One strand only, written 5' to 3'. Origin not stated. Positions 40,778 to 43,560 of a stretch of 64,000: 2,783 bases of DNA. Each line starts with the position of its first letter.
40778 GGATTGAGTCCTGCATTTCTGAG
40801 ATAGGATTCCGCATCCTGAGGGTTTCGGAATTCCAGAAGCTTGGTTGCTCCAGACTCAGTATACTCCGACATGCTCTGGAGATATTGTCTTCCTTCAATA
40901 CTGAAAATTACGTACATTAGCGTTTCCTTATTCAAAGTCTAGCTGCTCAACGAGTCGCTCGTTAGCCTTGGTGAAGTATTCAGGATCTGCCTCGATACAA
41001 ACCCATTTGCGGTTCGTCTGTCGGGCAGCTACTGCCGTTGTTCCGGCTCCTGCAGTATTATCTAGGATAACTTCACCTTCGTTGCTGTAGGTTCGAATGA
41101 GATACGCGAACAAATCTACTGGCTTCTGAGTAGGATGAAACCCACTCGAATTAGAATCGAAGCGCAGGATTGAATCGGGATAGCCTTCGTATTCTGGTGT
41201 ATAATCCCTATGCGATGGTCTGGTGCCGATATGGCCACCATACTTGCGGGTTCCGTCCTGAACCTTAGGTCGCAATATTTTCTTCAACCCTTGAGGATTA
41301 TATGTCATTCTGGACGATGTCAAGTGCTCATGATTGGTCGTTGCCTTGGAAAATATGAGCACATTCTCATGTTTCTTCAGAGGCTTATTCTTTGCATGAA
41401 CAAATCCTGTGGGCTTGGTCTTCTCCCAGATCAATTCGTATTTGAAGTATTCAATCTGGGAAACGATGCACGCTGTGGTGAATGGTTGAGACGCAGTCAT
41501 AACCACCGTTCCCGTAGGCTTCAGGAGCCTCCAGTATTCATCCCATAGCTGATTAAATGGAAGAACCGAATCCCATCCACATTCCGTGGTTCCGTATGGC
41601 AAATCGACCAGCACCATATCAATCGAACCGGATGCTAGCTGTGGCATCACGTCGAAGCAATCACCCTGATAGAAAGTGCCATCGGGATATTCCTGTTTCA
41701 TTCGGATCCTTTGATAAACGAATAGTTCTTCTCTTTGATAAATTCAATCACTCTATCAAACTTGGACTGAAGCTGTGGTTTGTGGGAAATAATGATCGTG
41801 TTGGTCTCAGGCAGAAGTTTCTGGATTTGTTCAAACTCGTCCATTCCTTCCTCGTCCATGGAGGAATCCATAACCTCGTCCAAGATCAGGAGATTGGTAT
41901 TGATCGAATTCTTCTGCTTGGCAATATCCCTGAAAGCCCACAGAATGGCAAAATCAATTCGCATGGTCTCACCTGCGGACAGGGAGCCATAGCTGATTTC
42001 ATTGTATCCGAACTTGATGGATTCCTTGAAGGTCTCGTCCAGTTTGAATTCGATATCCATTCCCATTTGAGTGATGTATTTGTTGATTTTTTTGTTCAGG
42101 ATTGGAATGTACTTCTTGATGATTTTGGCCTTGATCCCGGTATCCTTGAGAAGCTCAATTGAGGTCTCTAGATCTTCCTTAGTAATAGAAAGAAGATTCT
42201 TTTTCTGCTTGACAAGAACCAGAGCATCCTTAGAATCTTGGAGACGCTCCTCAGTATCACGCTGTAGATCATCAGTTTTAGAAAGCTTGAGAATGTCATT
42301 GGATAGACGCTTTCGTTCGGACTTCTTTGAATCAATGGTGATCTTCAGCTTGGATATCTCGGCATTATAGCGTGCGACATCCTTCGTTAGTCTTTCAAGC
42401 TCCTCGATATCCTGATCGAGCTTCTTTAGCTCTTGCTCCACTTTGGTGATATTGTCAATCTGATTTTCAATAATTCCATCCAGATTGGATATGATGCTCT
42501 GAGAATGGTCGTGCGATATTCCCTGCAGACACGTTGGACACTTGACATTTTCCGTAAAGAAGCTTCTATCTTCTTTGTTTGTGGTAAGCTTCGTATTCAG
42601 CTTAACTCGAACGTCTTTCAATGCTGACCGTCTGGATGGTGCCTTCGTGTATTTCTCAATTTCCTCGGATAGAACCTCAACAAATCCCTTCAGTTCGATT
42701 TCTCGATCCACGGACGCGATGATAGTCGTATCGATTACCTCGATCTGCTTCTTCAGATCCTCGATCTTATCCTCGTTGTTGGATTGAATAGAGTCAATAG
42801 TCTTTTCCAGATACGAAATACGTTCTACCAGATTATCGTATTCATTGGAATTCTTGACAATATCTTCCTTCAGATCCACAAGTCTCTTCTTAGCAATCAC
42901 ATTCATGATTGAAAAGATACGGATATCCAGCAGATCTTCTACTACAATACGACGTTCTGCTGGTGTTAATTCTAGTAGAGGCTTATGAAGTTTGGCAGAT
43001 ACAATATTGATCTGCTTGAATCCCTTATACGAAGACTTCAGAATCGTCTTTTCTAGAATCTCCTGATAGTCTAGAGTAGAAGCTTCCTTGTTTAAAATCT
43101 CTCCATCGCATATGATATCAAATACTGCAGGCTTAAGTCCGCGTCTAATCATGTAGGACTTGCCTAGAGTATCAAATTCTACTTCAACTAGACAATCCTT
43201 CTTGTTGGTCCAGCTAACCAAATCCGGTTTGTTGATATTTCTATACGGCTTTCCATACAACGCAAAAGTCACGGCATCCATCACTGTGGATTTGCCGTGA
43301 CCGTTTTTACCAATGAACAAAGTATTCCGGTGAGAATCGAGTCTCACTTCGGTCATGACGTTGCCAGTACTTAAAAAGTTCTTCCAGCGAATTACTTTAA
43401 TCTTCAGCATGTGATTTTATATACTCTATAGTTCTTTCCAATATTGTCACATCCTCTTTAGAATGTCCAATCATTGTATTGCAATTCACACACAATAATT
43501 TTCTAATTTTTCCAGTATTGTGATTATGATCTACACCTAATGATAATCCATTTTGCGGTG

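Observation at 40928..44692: Two paralogous CcrM-like DNA methyltransferases bracket gene 46, with an HNH endonuclease between them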

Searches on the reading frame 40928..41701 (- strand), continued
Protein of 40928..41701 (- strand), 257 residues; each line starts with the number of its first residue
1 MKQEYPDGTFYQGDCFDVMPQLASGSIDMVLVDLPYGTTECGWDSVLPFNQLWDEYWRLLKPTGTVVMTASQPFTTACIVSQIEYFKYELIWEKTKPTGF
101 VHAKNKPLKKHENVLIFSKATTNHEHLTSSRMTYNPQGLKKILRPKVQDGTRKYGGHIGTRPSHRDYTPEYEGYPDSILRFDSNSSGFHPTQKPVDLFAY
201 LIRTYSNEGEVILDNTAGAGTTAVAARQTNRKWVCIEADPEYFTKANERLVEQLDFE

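Call 67: find_related_loci(query=window:40928-41701:-, collection=viral_contigs, flank=8000)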
Query window:40928-41701:- (257 aa) in viral_contigs; peptide patterns used: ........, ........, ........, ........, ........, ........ (x = any residue, [..] = any of these).
35 stretches matched a pattern; 35 encode a relative of the query (tblastn E <= 1e-3); 35 distinct loci.
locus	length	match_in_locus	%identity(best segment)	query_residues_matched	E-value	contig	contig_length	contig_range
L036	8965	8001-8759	55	2-254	2e-96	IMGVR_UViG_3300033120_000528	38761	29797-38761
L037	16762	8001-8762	52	1-250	7e-91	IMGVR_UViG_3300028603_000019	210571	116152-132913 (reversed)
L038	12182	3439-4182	54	10-257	5e-91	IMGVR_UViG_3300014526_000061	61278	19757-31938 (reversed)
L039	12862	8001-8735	53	10-254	2e-88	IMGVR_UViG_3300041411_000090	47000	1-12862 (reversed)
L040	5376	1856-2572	56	13-250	1e-87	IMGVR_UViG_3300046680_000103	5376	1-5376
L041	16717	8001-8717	56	13-250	1e-87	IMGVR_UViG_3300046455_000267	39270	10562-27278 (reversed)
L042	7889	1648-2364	56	13-250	1e-87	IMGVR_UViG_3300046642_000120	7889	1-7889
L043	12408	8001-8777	51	4-252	6e-86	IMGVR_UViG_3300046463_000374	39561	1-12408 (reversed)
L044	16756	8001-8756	48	4-252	2e-85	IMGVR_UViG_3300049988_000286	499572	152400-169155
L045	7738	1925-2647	52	10-250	1e-84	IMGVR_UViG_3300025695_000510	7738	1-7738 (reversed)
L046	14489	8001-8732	50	10-255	2e-81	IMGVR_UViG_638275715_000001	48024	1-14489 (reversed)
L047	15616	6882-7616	50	10-250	6e-77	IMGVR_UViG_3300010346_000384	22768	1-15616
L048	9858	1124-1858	50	10-250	6e-77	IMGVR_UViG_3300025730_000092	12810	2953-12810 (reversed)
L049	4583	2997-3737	49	10-252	4e-75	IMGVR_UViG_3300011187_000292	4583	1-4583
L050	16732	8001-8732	48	10-252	5e-75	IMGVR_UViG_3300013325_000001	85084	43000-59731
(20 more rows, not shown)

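Call 85: predict_structure(alignment_id=A2)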
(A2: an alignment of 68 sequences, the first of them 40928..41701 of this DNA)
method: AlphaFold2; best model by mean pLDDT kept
length: 257 residues; sequences in the alignment: 68
mean_pLDDT: 91.5   pTM: 0.89
mean pLDDT of the five models: 91.5, 90.6, 90.4, 87.6, 87.6
residues with pLDDT >= 90: 189; 70-90: 49; 50-70: 19; < 50: 0
segments of 3 or more residues with pLDDT < 50: none
pLDDT, mean of each block of 10 residues (from residue 1): 97 98 99 84 82 98 98 96 98 91 87 98 90 96 85 61 82 95 82 94 98 97 98 97 95 78
secondary structure, 60 per line:
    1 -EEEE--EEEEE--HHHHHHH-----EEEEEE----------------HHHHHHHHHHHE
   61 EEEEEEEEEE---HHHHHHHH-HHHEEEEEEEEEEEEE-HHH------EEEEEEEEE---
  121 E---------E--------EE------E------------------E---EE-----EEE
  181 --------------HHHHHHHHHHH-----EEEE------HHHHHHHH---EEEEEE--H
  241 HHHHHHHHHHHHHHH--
elements in order: E2-5 E8-12 H15-21 E27-32 H49-59 E60-70 H74-81 E86-98 E109-117 E178-180 H195-205 E211-214 H221-228 E232-237 H240-255

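Call 87: fold_search(model_id=the predicted structure, library=pdb)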
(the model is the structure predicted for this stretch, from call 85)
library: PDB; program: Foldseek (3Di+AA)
matches with E <= 10: 1011; with E <= 0.001: 167
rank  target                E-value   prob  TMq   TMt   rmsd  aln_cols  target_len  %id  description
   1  6pbd_A                3.8e-19  1.00  0.70  0.52   6.8       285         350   21  DNA N6-Adenine Methyltransferase CcrM In Complex with Double-Stranded DNA Oligonucleotide Containing Its Recognition S (released 2019-10-23)
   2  1g60_B                5.5e-19  1.00  0.66  0.73   6.4       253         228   25  Crystal Structure of Methyltransferase MboIIa (Moraxella bovis) (released 2002-05-01)
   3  6pbd_B                9.0e-19  1.00  0.69  0.54   6.5       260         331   22  DNA N6-Adenine Methyltransferase CcrM In Complex with Double-Stranded DNA Oligonucleotide Containing Its Recognition S (released 2019-10-23)
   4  1g60_A                4.2e-18  1.00  0.65  0.70   6.7       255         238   25  Crystal Structure of Methyltransferase MboIIa (Moraxella bovis) (released 2002-05-01)
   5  8urk_D                6.9e-17  1.00  0.67  0.70   7.2       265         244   20  Crystal structure of DNA N6-Adenine Methyltransferase M.BceJIV from Burkholderia cenocepacia in complex with duplex DN (released 2024-09-11)
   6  8urk_A                7.3e-17  1.00  0.70  0.73   7.1       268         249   19  Crystal structure of DNA N6-Adenine Methyltransferase M.BceJIV from Burkholderia cenocepacia in complex with duplex DN (released 2024-09-11)
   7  1eg2                  7.8e-17  1.00  0.64  0.61   7.1       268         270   21  CRYSTAL STRUCTURE OF RHODOBACTER SPHEROIDES (N6 ADENOSINE) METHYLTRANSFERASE (M.RSRI) (released 2000-10-18)
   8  1nw8                  1.1e-16  1.00  0.62  0.59   7.4       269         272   22  Structure of L72P mutant beta class N6-adenine DNA methyltransferase RsrI (released 2003-07-29)
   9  1nw6                  1.3e-16  1.00  0.64  0.61   7.2       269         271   22  Structure of the beta class N6-adenine DNA methyltransferase RsrI bound to sinefungin (released 2003-07-29)
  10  5hfj_G                2.9e-16  1.00  0.61  0.78   5.9       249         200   22  crystal structure of M1.HpyAVI-SAM complex (released 2016-11-16)
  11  5hfj_C                3.1e-16  1.00  0.61  0.75   4.9       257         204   22  crystal structure of M1.HpyAVI-SAM complex (released 2016-11-16)
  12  9c3s_A                3.7e-16  1.00  0.68  0.70   7.1       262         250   19  Crystal structure of DNA N6-Adenine Methyltransferase M.BceJIV from Burkholderia cenocepacia in complex with duplex DN (released 2024-09-11)
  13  5hfj_B                5.0e-16  1.00  0.59  0.77   5.7       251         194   22  crystal structure of M1.HpyAVI-SAM complex (released 2016-11-16)
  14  9c3s_D                8.2e-16  1.00  0.68  0.72   7.2       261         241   20  Crystal structure of DNA N6-Adenine Methyltransferase M.BceJIV from Burkholderia cenocepacia in complex with duplex DN (released 2024-09-11)
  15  9c3u_A                9.9e-16  1.00  0.70  0.72   7.1       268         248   19  Crystal structure of DNA N6-Adenine Methyltransferase M.BceJIV from Burkholderia cenocepacia in complex with duplex DN (released 2024-09-11)
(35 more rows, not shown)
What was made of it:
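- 40928..41701 (-): MT1: orphan beta-class (PF01555) DNA methyltransferase, 257 aa, of the 'long-linker' subfamily. Its start overlaps the gp46 stop (ATGA). AF2 pLDDT 91.5, beta-class fold (calls 85, 87).
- On Beta-class amino-methyltransferases (Pfam PF01555 N6_N4_Mtase): Its top Foldseek hits are CcrM, M.MboIIA, M.BceJIV, M.RsrI and M1.HpyAVI at E 1e-15 to 1e-19 (calls 85, 87).
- Closest known: CcrM. Same: Foldseek E 3.8e-19, TM 0.70 (call 87).
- Closest known: CcrM. Different: The fold is equally similar to M.MboIIA, M.BceJIV, M.RsrI and M1.HpyAVI, which have other specificities (call 87).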

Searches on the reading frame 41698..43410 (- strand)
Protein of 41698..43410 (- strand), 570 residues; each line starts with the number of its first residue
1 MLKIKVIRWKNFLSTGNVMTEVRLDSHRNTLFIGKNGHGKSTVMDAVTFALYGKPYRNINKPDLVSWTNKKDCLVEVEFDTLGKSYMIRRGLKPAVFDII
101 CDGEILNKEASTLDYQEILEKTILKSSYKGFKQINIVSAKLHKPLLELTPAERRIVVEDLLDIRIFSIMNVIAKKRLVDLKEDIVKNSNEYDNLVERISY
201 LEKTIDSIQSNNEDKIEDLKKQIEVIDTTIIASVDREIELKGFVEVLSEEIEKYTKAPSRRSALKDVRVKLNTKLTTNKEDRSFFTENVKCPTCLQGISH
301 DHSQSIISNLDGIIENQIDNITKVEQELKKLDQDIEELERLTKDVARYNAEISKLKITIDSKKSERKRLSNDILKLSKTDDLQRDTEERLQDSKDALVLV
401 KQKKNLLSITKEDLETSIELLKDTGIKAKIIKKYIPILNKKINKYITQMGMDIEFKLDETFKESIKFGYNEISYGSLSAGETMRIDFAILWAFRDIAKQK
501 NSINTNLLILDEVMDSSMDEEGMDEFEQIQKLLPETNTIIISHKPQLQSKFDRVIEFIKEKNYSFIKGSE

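Call 4: search_protein_families(library=pfam, proteins=[window:41698-43410:-], max_evalue=0.01)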
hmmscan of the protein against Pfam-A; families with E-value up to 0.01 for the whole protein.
window:41698-43410:- (570 aa): 4 families
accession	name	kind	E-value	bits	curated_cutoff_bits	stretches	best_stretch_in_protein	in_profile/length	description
PF13476.12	AAA_23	-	5.9e-15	56.9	27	1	8-226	3-196/201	AAA domain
PF02463.25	SMC_N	-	3.5e-10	40.1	40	1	4-561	2-215/220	RecF/RecN/SMC N terminal domain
PF13555.12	AAA_29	-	6.3e-09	35.9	27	1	3-61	3-56/61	P-loop containing region of AAA domain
PF00005.33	ABC_tran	-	0.0044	18.1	25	0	24-48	8-32/137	ABC transporter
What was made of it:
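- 41698..43410 (-): gp46 (Rad50/SbcC-like recombination ATPase). Its present ATG start lies inside the 3' end of the nuclease cassette. AAA_23, SMC_N and AAA_29 hits (call 4).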

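Call 6: search_dna_similar(query=window:41698-43410:-, collection=phages, mode=protein, max_rows=25)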
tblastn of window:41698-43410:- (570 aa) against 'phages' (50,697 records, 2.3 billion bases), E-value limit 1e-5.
Records with a match: 3734; places in all: 3756; records where one place covers at least 80% of the query: 3226.
Best place of each record, by identity: <60% 3734.
By first word of the organism name: Escherichia 802; Salmonella 464; Klebsiella 414; Synechococcus 377; Staphylococcus 326; Vibrio 186; Bacillus 157; Shigella 93; Aeromonas 81; Acinetobacter 72; and 69 more.
By host as written in the record: - 577; Escherichia coli 322; Klebsiella pneumoniae 141; Staphylococcus aureus 111; Synechococcus 107; Salmonella enterica subsp. enterica serovar Enteritidis PT1 60; Salmonella enterica 52; Escherichia coli O157:H7 45; and 825 more.
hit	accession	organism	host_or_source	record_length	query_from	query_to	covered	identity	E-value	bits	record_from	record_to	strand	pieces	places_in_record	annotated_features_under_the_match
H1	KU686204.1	Synechococcus phage S-CAM9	Synechococcus sp.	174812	1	564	99%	40.7%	4e-102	344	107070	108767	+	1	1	recombination-related endonuclease | hypothetical protein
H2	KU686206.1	Synechococcus phage S-CAM9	Synechococcus sp.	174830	1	564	99%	40.7%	4e-102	344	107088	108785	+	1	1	recombination-related endonuclease | hypothetical protein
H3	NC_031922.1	Synechococcus phage S-CAM9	Synechococcus sp.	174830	1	564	99%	40.7%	4e-102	344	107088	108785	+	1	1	SbcC-like subunit of palindrome specific endonuclease | hypothetical protein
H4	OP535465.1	Synechococcus phage S-CREM1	Synechococcus sp. CB0101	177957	1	566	99%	39.9%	2e-101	342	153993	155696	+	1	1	recombination endonuclease | import protein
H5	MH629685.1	Synechococcus virus S-PRM1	Synechococcus sp. WH 7803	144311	1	564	99%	40.0%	1e-99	337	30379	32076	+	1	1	recombinase endonuclease subunit | hypothetical protein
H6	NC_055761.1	Synechococcus virus S-PRM1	Synechococcus sp. WH 7803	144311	1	564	99%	40.0%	1e-99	337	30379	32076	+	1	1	SbcC-like subunit of palindrome specific endonuclease | hypothetical protein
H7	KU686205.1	Synechococcus phage S-CAM9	Synechococcus sp.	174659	1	564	99%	39.9%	5e-102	344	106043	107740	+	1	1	recombination-related endonuclease | hypothetical protein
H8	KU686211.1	Synechococcus phage S-WAM2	Synechococcus sp.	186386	1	567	99%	39.1%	1e-100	340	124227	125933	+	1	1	recombination-related endonuclease | hypothetical protein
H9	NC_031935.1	Synechococcus phage S-WAM2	Synechococcus sp.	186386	1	567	99%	39.1%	1e-100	340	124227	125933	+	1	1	SbcC-like subunit of palindrome specific endonuclease | hypothetical protein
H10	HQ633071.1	Synechococcus phage S-SKS1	Synechococcus sp. WH7803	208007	1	564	99%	39.0%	4e-102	344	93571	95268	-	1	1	hypothetical protein (x2)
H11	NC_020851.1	Synechococcus phage S-SKS1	Synechococcus sp. WH7803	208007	1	564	99%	39.0%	4e-102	344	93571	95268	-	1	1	SbcC-like subunit of palindrome specific endonuclease | hypothetical protein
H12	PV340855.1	Synechococcus phage Sf-FR1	Synechococcus sp. WH8102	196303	1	567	99%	38.8%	7e-102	343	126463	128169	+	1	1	exonuclease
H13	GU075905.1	Prochlorococcus phage P-HM2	Prochlorococcus sp. MED4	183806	5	570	99%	38.8%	2e-98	334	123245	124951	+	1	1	gp46: recombination endonuclease subunit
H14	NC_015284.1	Prochlorococcus phage P-HM2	Prochlorococcus sp. MED4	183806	5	570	99%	38.8%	2e-98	334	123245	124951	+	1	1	gp46: SbcC-like subunit of palindrome specific endonuclease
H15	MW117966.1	Synechococcus phage S-H9-1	Synechococcus sp. MW02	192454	1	567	99%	38.7%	1e-103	349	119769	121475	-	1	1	recombination-related endonuclease | hypothetical protein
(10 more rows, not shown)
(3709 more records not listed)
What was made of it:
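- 41698..43410 (-): About 40% identity to cyanomyovirus gp46 (call 6).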

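Call 11: find_related_loci(query=window:41698-43410:-, collection=viral_contigs, flank=6000)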
Query window:41698-43410:- (570 aa) in viral_contigs; peptide patterns used: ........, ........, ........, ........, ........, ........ (x = any residue, [..] = any of these).
21 stretches matched a pattern; 3 encode a relative of the query (tblastn E <= 1e-3); 3 distinct loci.
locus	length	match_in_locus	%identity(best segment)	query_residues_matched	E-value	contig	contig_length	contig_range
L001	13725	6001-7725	25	1-564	1e-32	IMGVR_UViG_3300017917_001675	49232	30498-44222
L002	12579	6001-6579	32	1-174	1e-19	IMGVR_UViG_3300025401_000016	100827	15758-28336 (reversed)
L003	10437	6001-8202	29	1-570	5e-13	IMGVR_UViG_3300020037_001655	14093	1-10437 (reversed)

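Call 22: find_homologous_proteins(query=window:41698-43410:-, max_evalue=1e-30)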
Query window:41698-43410:- (570 aa): 3594 proteins with E <= 1e-30 among 8000 candidates; the best 120 are listed.
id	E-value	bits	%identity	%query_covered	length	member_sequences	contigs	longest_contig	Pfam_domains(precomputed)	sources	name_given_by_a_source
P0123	0.0e+0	1210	100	100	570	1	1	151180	PF13476.13,PF13555.13,PF02463.26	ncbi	-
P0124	3.4e-127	444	42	99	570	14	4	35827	PF13476.13,PF13555.13,PF02463.26,PF13304.13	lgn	-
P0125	3.3e-126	441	44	99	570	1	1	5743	PF13476.13,PF13555.13,PF02463.26,PF13304.13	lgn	-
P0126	2.1e-124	435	41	99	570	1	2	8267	PF13476.13,PF13555.13,PF02463.26,PF13304.13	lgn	-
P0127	2.3e-124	434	40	99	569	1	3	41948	PF13476.13,PF13555.13,PF02463.26,PF13304.13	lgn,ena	-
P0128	4.0e-124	434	42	99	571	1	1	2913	PF13476.13,PF13555.13,PF02463.26,PF13304.13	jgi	jgi:DNA repair exonuclease SbcCD ATPase subunit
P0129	1.6e-123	432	42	99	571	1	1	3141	PF00005.34,PF13476.13,PF13555.13,PF02463.26,PF13304.13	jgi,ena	-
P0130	2.8e-123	431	42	99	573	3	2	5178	PF13476.13,PF13555.13,PF02463.26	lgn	-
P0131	3.1e-123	431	42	99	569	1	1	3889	PF13476.13,PF13555.13,PF02463.26,PF13304.13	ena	-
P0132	1.3e-122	429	40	99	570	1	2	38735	PF13476.13,PF13555.13,PF02463.26,PF13304.13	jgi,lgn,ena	jgi:DNA repair exonuclease SbcCD ATPase subunit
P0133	2.0e-122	428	42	99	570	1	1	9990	PF13476.13,PF13555.13,PF02463.26,PF13304.13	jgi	-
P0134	4.2e-122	427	39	99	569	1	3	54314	PF13476.13,PF13555.13,PF02463.26,PF13304.13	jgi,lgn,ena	-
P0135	4.5e-122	427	40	99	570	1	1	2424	PF13514.13,PF13476.13,PF13555.13,PF02463.26,PF13304.13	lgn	-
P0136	5.2e-122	427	41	99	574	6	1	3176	PF13476.13,PF13555.13,PF02463.26,PF13304.13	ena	-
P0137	8.7e-122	426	40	99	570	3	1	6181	PF13175.13,PF13476.13,PF13555.13,PF02463.26,PF01580.25,PF13304.13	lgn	-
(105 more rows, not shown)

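Call 36: get_annotated_region(hit=H1, flank=5000)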
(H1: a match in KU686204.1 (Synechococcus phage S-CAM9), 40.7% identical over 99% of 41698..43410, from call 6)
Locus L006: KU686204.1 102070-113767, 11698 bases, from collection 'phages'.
description: Synechococcus phage S-CAM9 isolate 0808SB05, complete genome.
organism: Synechococcus phage S-CAM9 (NCBI taxid 1883369)
taxonomy: Viruses; Duplodnaviria; Heunggongvirae; Uroviricota; Caudoviricetes; Kyanoviridae; Kanaloavirus; Kanaloavirus scam9
host: Synechococcus sp.; source: -; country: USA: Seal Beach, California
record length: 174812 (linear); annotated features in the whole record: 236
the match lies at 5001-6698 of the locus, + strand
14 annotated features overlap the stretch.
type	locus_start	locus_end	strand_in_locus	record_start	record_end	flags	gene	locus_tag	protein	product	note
CDS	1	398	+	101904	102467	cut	-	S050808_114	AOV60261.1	tail completion protein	-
CDS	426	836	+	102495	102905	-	-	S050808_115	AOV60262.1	UvsY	-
CDS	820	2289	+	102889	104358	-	-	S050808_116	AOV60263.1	DNA helicase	DNA helicase, UvsW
CDS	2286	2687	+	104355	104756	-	-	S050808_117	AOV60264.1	hypothetical protein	-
CDS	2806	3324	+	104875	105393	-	-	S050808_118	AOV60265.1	RNA polymerase sigma factor for late transcription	T4-like phage RNA polymerase sigma factor for late transcription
CDS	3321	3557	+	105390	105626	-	-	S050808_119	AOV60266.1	hypothetical protein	-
CDS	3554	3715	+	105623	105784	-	-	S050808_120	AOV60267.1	hypothetical protein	-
CDS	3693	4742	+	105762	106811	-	-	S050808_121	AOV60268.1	recombination endonuclease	recombination endonuclease gp47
CDS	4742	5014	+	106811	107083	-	-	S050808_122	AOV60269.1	hypothetical protein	-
CDS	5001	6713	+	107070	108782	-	-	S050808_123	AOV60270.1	recombination-related endonuclease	Phage recombination-related endonuclease gp46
CDS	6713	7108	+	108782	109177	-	-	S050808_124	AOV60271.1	hypothetical protein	-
CDS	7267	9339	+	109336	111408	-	-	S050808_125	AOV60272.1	peptidase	-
CDS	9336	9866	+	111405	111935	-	-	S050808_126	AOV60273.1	hypothetical protein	-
CDS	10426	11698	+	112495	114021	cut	-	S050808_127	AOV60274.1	hypothetical protein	-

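Call 37: find_encoding_contigs(protein=P0124, flank=6000, max_places=3)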
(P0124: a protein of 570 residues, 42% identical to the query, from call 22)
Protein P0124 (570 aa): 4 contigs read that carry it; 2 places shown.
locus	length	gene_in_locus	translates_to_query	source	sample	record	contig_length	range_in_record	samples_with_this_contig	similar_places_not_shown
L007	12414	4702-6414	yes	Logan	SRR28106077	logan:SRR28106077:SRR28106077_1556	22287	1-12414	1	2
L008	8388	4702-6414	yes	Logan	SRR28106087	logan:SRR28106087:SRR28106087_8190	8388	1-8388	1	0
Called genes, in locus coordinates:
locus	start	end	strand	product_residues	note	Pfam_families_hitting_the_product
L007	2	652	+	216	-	?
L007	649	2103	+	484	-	PF21241:UvsW_N, PF00270:DEAD, PF04851:ResIII, PF00271:Helicase_C (weak)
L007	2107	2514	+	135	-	-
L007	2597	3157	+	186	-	-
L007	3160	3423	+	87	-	PF11195:Tad2-like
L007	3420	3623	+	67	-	-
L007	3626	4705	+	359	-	PF00149:Metallophos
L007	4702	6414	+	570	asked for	PF02463:SMC_N, PF13476:AAA_23, PF13555:AAA_29, PF13304:AAA_21 (faint)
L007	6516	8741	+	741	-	-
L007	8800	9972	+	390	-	PF07728:AAA_5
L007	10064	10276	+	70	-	-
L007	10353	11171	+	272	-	PF03452:Anp1 (faint)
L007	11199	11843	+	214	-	PF21448:DNMK (weak)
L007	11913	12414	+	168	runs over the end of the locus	PF07460:NUMOD3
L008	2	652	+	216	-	?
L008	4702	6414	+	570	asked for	PF02463:SMC_N, PF13476:AAA_23, PF13555:AAA_29, PF13304:AAA_21 (faint)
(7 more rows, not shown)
